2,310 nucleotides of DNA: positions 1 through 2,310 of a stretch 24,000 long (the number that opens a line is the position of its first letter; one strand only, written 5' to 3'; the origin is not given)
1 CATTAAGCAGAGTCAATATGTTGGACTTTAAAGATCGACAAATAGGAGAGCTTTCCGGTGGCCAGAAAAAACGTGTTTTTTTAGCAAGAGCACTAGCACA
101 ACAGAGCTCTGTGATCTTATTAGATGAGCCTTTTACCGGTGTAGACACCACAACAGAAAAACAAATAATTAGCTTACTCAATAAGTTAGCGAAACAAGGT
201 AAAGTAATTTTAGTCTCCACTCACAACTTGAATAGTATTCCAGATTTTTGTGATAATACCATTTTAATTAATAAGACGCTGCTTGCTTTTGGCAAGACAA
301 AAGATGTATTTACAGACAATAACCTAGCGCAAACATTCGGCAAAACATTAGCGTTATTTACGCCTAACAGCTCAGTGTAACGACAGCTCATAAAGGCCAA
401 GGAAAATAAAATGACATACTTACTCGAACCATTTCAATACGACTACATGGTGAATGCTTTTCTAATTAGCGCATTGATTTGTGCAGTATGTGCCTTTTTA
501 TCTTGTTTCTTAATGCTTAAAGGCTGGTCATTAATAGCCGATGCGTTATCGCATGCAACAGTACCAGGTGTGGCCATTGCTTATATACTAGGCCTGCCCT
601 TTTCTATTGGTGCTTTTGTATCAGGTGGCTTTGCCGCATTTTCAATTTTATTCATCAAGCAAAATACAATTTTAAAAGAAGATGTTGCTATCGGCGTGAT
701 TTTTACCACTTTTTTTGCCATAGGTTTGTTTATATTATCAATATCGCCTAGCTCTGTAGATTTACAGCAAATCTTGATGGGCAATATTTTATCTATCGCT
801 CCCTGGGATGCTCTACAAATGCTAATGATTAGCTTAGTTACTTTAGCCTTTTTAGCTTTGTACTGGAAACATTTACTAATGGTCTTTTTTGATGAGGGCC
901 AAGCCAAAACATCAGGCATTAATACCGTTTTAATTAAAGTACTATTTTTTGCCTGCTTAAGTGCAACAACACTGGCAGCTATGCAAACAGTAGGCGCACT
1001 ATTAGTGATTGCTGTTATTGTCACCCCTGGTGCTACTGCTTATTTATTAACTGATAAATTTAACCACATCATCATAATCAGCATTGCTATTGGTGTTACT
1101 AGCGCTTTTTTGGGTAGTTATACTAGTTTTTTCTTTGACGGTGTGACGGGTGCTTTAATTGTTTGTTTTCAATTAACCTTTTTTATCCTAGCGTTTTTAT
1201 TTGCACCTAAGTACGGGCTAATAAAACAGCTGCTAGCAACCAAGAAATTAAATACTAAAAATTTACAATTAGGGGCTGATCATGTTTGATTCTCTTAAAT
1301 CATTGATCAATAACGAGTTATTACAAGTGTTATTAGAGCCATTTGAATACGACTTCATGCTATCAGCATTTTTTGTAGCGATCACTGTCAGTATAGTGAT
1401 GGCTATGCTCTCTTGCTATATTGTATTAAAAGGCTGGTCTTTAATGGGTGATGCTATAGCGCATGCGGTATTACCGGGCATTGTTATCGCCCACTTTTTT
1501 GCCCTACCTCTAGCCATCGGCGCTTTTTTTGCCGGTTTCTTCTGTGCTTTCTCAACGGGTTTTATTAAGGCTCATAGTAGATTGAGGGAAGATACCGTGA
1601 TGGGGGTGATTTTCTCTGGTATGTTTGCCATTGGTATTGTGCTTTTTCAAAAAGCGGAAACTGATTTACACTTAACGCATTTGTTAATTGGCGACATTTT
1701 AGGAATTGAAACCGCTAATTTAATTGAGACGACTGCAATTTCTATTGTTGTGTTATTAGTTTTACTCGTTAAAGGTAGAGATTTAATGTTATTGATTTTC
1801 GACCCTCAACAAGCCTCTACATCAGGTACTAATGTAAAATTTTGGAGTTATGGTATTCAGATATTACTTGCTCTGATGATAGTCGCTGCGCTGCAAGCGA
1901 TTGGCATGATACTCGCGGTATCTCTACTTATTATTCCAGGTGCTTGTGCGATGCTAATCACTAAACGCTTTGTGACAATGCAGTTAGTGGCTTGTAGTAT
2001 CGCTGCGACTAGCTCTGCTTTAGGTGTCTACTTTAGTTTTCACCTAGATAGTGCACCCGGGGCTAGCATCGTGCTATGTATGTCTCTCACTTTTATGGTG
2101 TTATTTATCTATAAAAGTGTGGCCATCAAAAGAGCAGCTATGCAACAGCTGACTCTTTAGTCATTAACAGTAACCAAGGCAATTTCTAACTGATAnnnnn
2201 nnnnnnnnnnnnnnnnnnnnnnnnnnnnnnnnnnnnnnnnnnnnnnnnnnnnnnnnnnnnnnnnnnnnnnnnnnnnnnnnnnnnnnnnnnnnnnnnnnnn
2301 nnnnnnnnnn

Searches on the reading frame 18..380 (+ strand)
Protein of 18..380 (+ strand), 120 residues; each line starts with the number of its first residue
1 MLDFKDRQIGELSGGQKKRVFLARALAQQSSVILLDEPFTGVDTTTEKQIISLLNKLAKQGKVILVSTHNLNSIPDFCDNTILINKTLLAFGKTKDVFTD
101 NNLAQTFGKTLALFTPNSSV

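Call 100: search_protein_families(library=pfam, proteins=[window:18-380:+], max_evalue=0.0001)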
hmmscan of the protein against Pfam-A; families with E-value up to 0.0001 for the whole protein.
window:18-380:+ (120 aa): 3 families
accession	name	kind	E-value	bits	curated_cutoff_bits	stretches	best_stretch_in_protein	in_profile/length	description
PF00005.33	ABC_tran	-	4.2e-10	40.8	25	1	3-39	96-136/137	ABC transporter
PF13304.12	AAA_21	-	1.2e-05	26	27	1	8-72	234-301/304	AAA domain, putative AbiEii toxin, Type IV TA system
PF13558.12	SbcC_Walker_B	-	8.5e-05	23.2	27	0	7-55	28-89/90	SbcC/RAD50-like, Walker B motif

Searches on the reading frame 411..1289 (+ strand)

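Call 100: search_protein_families(library=pfam, proteins=[window:411-1289:+], max_evalue=0.0001)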
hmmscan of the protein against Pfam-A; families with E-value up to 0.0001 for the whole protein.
window:411-1289:+ (292 aa): 2 families
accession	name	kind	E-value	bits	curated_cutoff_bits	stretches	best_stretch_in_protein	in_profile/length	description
PF00950.22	ABC-3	-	1.2e-75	254.8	20.1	1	9-264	1-257/258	ABC 3 transport family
PF01032.23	FecCD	-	3.2e-07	30.1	26.5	1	53-239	86-282/311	FecCD transport family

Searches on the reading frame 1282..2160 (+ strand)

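Call 100: search_protein_families(library=pfam, proteins=[window:1282-2160:+], max_evalue=0.0001)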
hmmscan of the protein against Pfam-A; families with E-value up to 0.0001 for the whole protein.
window:1282-2160:+ (292 aa): 2 families
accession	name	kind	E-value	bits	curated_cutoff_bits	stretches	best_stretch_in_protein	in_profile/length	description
PF00950.22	ABC-3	-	2.1e-73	247.5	20.1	1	23-277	2-257/258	ABC 3 transport family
PF01032.23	FecCD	-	9.8e-06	25.3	26.5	1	70-251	95-281/311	FecCD transport family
